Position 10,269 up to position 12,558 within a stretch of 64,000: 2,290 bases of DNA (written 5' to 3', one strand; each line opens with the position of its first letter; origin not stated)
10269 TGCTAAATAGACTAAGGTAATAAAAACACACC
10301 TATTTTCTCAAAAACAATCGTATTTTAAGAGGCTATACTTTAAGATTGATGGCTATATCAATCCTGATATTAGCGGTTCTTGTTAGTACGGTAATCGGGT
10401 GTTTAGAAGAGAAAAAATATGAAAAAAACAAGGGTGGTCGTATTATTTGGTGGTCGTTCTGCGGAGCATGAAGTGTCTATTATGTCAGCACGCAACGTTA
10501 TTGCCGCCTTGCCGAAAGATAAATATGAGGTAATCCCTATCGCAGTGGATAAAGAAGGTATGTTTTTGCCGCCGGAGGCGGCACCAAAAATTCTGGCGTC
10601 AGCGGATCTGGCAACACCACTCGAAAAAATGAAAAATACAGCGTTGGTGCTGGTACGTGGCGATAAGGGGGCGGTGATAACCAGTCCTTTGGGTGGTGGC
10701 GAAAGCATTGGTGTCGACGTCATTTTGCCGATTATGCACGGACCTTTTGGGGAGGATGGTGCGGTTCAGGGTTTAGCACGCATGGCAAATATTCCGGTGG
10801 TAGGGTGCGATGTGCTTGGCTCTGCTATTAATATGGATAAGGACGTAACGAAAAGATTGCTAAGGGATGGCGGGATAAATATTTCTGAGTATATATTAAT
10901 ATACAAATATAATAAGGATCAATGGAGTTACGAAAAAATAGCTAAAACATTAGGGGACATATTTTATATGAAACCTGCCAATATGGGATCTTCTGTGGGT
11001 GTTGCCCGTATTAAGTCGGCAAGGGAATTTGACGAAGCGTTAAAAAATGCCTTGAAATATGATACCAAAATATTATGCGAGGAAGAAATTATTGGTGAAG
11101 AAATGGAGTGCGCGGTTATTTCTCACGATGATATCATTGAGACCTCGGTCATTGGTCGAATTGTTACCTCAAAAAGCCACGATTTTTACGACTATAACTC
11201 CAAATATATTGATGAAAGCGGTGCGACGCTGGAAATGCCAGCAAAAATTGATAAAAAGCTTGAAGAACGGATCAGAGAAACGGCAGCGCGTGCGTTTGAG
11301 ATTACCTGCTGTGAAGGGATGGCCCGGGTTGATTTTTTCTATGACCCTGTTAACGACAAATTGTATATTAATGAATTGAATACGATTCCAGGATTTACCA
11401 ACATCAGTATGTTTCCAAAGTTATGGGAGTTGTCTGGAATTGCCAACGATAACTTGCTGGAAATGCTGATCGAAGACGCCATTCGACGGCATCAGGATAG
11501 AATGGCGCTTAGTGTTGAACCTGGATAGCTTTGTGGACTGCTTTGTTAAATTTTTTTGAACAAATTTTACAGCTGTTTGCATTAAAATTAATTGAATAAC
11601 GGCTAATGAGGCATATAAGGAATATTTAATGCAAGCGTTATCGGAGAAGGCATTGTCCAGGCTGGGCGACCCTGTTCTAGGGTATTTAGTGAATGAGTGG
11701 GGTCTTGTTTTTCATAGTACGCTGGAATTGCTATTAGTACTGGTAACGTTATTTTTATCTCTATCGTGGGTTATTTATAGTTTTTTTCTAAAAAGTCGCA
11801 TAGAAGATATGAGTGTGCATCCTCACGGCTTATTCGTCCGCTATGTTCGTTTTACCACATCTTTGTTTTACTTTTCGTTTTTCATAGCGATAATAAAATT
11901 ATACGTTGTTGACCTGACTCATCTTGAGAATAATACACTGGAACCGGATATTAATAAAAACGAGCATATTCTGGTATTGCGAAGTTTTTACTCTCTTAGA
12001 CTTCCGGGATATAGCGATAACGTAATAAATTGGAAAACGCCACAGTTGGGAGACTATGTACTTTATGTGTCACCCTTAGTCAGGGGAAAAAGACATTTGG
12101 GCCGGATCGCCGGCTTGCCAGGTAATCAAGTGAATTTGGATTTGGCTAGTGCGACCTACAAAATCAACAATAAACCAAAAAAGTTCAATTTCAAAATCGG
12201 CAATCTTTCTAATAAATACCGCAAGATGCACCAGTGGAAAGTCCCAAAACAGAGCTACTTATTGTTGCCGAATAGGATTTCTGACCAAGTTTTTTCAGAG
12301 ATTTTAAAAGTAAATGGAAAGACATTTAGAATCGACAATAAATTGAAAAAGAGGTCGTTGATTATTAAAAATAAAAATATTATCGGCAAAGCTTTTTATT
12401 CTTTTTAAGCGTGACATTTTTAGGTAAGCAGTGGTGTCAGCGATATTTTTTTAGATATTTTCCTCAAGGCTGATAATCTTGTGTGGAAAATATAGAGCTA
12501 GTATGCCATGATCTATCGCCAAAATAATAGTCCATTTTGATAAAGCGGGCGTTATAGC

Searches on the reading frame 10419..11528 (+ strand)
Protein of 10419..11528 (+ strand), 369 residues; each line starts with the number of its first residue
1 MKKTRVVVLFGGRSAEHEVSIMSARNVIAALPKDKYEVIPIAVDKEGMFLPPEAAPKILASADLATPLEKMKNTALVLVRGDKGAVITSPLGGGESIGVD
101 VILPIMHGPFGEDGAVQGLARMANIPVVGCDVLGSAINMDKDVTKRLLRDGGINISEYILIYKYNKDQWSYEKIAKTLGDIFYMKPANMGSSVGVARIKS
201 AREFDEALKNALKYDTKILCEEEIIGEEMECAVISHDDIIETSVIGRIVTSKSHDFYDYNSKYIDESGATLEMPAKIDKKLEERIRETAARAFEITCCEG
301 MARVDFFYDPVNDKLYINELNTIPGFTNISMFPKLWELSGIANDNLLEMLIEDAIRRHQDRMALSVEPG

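Call 62: search_protein_families(library=pfam, proteins=[window:10419-11528:+], max_evalue=0.0001)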
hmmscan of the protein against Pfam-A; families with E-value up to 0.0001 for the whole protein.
window:10419-11528:+ (369 aa): 3 families
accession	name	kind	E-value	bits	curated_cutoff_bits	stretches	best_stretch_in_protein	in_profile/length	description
PF07478.18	Dala_Dala_lig_C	-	1.1e-57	195.2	24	1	147-352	1-204/204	D-ala D-ala ligase C-terminus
PF01820.27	Dala_Dala_lig_N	-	3.7e-32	111.8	34.6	1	5-130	1-121/121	D-ala D-ala ligase N-terminus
PF02222.28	ATP-grasp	-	1.3e-06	28.6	27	1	148-321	3-160/179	ATP-grasp domain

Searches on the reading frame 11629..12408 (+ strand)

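Call 62: search_protein_families(library=pfam, proteins=[window:11629-12408:+], max_evalue=0.0001)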
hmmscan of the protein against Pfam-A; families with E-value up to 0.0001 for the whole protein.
window:11629-12408:+ (259 aa): 1 family
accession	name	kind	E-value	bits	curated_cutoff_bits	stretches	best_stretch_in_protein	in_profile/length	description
PF10502.14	Peptidase_S26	-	2.4e-07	31.3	22.9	1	75-213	4-138/168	Signal peptidase, peptidase S26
